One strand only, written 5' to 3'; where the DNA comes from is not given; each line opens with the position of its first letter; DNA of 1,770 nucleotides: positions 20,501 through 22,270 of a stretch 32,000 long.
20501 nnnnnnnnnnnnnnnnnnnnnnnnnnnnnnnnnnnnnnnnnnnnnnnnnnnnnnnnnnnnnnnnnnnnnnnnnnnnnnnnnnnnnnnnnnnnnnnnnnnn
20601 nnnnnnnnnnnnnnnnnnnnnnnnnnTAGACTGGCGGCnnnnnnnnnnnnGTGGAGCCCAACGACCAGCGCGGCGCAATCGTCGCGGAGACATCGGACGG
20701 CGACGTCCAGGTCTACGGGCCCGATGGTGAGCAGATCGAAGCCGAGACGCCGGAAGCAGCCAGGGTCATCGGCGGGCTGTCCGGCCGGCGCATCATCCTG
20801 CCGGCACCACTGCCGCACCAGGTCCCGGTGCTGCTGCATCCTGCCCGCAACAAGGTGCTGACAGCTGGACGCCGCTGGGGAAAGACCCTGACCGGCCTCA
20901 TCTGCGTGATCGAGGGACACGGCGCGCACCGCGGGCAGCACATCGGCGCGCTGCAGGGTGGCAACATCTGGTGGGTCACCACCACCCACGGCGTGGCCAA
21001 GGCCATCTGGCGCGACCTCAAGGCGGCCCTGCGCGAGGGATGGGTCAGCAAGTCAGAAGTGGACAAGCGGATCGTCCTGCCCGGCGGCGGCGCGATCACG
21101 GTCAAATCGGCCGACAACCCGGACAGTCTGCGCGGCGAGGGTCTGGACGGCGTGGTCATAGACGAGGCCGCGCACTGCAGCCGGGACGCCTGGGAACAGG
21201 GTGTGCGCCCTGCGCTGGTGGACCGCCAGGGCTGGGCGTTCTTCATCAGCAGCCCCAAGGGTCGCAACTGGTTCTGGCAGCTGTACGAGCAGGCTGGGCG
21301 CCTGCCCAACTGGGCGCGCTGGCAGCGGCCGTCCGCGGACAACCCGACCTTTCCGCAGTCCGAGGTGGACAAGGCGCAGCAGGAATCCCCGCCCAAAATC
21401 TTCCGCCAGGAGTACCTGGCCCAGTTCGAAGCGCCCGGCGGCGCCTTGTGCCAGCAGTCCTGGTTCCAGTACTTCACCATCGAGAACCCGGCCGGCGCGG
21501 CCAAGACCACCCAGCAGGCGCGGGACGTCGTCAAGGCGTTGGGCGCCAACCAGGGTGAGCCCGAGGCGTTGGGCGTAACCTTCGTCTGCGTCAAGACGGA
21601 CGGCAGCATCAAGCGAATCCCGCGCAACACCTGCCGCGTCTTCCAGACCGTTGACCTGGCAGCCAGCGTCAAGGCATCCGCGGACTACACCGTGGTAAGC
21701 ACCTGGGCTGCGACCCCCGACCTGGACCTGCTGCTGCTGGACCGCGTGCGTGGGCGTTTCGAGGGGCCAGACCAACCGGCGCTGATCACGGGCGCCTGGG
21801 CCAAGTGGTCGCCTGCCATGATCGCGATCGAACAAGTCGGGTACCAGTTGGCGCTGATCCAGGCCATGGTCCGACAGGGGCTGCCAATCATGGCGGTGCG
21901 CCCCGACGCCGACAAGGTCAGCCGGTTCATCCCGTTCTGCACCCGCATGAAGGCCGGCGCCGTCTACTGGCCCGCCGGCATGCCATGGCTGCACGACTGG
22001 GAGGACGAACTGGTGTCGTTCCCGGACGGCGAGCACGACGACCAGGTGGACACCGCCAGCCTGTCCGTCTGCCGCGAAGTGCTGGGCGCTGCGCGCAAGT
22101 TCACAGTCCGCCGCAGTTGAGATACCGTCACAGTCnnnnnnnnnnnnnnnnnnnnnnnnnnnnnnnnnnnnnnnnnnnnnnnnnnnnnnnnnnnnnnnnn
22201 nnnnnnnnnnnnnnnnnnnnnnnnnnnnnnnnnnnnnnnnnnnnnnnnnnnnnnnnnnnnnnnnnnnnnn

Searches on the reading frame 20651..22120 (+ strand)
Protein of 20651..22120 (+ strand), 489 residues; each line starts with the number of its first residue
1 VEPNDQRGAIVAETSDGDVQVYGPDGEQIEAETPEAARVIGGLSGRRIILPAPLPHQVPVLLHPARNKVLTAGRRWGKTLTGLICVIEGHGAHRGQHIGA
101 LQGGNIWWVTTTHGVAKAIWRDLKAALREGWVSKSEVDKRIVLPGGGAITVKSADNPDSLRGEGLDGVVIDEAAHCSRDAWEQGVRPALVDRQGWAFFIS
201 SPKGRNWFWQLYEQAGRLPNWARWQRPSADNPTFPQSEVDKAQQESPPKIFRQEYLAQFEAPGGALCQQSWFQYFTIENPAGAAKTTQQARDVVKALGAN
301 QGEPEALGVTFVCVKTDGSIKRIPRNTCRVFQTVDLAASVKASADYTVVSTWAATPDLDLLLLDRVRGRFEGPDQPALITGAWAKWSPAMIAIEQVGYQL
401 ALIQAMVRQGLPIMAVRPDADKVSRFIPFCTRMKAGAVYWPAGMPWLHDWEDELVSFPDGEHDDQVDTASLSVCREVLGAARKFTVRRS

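Call 11: search_dna_similar(query=window:20651-22120:+, collection=phages, mode=protein, max_rows=15)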
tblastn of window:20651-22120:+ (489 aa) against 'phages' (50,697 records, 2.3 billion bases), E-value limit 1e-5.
Records with a match: 1563; places in all: 1576; records where one place covers at least 80% of the query: 2.
Best place of each record, by identity: <60% 1563.
By first word of the organism name: Vibrio 374; Salmonella 271; Escherichia 261; Klebsiella 131; Mycobacterium 72; Gordonia 46; Microbacterium 40; Pseudomonas 31; Pelagibacter 30; Yersinia 25; and 66 more.
By host as written in the record: - 388; Escherichia coli 74; Escherichia coli DSM 12242 49; Klebsiella pneumoniae 47; Mycobacterium smegmatis mc2 155 44; Salmonella enterica subsp. enterica serovar Enteritidis PT1 39; Vibrio harveyi BAA-1116 36; Microbacterium foliorum NRRL B-24224 26; and 329 more.
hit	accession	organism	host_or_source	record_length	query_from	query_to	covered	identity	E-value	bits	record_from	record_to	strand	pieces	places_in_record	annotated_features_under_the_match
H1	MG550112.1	Haloferax tailed virus 1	Haloferax sp. LR2-5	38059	66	473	83%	25.8%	1e-16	89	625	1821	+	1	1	terminase large subunit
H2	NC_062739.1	Haloferax tailed virus 1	Haloferax sp. LR2-5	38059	66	473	83%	25.8%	1e-16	89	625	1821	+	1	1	terminase large subunit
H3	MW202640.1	Caudoviricetes sp.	Manatee Spring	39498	66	352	59%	30.0%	4e-23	109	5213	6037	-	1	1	large subunit terminase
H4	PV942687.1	Erwinia phage RF1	Erwinia amylovora NCPPB 2080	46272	159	482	66%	25.7%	8e-11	71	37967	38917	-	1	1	hypothetical protein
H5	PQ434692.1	Stenotrophomonas phage ANB28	Stenotrophomonas maltophilia B28B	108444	66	264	41%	40.3%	8e-34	141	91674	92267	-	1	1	hypothetical protein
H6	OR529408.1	Stenotrophomonas phage BUCTxx99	Stenotrophomonas maltophilia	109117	66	264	41%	40.3%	8e-34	141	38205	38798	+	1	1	terminase family protein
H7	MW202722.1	Caudoviricetes sp.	Manatee Spring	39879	66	309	50%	32.0%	9e-20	99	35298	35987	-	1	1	large subunit terminase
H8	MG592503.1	Vibrio phage 1.132.O._10N.222.49.F8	Vibrio breoganii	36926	72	292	45%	35.2%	8e-25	114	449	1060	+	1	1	terminase-like family protein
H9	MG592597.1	Vibrio phage 1.233.A._10N.261.51.E6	Vibrio breoganii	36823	72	292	45%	35.2%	8e-25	114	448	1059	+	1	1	terminase-like family protein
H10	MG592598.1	Vibrio phage 1.233.B._10N.261.51.E6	Vibrio breoganii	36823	72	292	45%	35.2%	8e-25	114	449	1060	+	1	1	terminase-like family protein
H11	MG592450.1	Vibrio phage 1.074.O._10N.222.49.B7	Vibrio breoganii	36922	72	292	45%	35.2%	8e-25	114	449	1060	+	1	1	terminase-like family protein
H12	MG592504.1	Vibrio phage 1.133.O._10N.222.51.E4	Vibrio breoganii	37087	72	292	45%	35.2%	8e-25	114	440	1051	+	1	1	terminase-like family protein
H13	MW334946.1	Cyanophage S-2L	-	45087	66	264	41%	38.8%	2e-29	128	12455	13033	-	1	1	putative terminase large subunit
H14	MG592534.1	Vibrio phage 1.167.O._10N.261.51.F2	Vibrio breoganii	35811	72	292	45%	34.8%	1e-24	114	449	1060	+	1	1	terminase-like family protein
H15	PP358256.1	Ralstonia phage PY059YO380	Ralstonia solanacearum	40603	159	467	63%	24.8%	1e-6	57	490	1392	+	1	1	hypothetical protein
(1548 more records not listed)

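Call 36: find_homologous_proteins(query=window:20651-22120:+, max_evalue=1e-30)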
Query window:20651-22120:+ (489 aa): 489 proteins with E <= 1e-30 among 8000 candidates; the best 120 are listed.
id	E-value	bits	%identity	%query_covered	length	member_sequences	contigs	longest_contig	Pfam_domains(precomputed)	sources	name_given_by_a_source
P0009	0.0e+0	1134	100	100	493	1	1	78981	PF17289.9,PF03237.22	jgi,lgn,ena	-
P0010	1.3e-130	455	50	88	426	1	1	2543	PF17289.9,PF03237.22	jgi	jgi:predicted phage terminase large subunit-like protein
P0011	3.6e-122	427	49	88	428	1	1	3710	PF17289.9,PF03237.22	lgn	-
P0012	8.7e-122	425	48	90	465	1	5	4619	PF17289.9,PF03237.22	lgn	-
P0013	9.1e-122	425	48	88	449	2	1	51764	PF17289.9,PF03237.22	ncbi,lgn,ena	-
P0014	1.3e-121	425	48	88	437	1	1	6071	PF17289.9,PF03237.22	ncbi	-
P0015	1.0e-120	422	47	90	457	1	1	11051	PF17289.9,PF03237.22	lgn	-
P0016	1.0e-120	422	46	87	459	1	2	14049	PF17289.9,PF03237.22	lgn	-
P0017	3.6e-120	420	46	88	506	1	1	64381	PF17289.9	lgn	-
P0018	6.9e-120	419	47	90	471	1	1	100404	PF17289.9,PF03237.22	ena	-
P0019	7.3e-120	419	48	86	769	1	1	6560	PF17289.9,PF03237.22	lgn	-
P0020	1.1e-119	419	49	87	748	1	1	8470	PF17289.9,PF03237.22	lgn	-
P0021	1.7e-119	418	49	80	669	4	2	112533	PF17289.9,PF03237.22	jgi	jgi:predicted phage terminase large subunit-like protein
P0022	2.7e-119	417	47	88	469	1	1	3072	PF17289.9,PF03237.22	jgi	jgi:predicted phage terminase large subunit-like protein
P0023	8.4e-119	416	46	87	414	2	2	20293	PF17289.9,PF03237.22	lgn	-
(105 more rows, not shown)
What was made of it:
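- Tried and rejected: The large terminase of the nearest relatives is at most 50% identical (calls 11, 36).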

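Call 37: find_encoding_contigs(protein=P0013, flank=10000, max_places=1)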
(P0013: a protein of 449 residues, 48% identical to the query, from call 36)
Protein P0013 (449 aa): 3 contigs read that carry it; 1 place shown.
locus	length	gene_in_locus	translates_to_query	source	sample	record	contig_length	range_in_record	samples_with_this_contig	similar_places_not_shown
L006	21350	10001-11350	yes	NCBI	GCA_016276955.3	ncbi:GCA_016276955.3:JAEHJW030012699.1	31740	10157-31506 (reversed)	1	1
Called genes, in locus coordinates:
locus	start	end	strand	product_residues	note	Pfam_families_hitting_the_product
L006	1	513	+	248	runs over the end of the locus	?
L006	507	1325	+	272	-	PF09250:Prim-Pol, PF08708:PriCT_1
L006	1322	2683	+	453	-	PF00772:DnaB, PF03796:DnaB_C, PF13481:AAA_25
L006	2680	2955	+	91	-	-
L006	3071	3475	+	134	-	-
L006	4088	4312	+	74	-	-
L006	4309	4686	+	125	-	PF11195:Tad2-like (faint)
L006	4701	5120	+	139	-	-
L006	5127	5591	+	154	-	PF11195:Tad2-like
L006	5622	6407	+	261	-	PF01503:PRA-PH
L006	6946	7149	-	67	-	-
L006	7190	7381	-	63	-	-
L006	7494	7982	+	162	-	-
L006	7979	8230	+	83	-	-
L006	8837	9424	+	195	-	-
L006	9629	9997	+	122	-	-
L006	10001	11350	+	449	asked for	PF03237:Terminase_6N, PF17289:Terminase_6C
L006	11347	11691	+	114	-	-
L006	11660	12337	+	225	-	-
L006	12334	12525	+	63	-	-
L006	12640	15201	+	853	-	PF04860:Phage_portal, PF04233:Phage_Mu_F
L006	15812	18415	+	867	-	-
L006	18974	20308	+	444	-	-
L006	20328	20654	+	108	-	-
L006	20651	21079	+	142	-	-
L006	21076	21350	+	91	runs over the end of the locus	-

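Call 38: find_encoding_contigs(protein=P0017, flank=10000, max_places=1)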
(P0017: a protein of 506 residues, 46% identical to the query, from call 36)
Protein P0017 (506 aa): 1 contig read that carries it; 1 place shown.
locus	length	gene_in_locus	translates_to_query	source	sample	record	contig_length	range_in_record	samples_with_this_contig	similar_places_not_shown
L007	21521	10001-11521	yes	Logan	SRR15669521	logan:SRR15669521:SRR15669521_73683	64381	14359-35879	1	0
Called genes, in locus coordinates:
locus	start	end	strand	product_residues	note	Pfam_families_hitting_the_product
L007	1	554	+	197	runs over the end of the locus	-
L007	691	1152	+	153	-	-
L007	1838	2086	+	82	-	-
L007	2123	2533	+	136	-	-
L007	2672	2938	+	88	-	-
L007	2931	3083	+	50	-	-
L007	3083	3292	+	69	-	-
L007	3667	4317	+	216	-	PF06941:NT5C (weak)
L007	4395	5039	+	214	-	PF10686:YAcAr (weak)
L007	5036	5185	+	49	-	-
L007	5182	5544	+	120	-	-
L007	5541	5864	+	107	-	-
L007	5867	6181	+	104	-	PF14216:DUF4326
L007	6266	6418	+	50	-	-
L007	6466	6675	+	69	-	-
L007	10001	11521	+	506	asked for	PF17289:Terminase_6C (faint)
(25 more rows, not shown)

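Call 39: find_encoding_contigs(protein=P0018, flank=10000, max_places=1)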
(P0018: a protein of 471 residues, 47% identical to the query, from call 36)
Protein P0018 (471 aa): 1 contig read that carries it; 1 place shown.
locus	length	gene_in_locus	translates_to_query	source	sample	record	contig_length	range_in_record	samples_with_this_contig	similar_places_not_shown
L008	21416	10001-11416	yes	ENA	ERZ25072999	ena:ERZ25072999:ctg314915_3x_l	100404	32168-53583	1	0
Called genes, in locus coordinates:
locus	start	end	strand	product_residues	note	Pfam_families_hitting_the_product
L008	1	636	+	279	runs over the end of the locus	-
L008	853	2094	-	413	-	PF00589:Phage_integrase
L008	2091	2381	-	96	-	-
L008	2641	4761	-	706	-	PF09250:Prim-Pol, PF08706:D5_N, PF19263:DUF5906 (weak)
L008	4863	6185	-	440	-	PF05598:DUF772, PF01609:DDE_Tnp_1, PF13751:DDE_Tnp_1_6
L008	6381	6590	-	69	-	PF12728:HTH_17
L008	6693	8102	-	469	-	-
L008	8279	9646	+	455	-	PF02195:ParB_N, PF01555:N6_N4_Mtase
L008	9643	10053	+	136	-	-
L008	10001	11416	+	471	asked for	PF03237:Terminase_6N, PF17289:Terminase_6C (weak)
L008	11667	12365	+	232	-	PF00239:Resolvase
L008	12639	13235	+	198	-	-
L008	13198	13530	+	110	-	-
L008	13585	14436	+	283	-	-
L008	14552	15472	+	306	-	PF13646:HEAT_2 (weak)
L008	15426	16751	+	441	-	PF13551:HTH_29 (weak), PF13565:HTH_32, PF00665:rve, PF24764:rva_4, PF13683:rve_3, PF13333:rve_2 (weak)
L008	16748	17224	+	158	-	-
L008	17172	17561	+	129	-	PF13384:HTH_23 (weak), PF13518:HTH_28 (weak)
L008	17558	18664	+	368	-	PF00665:rve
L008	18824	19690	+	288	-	PF23622:LRR_At1g61320_AtMIF1 (faint), PF23952:LRR_EndoS (faint), PF23598:LRR_14 (faint), PF12799:LRR_4 (faint), PF25019:LRR_R13L1-DRL21 (faint)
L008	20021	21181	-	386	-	PF13384:HTH_23 (faint), PF00665:rve, PF13683:rve_3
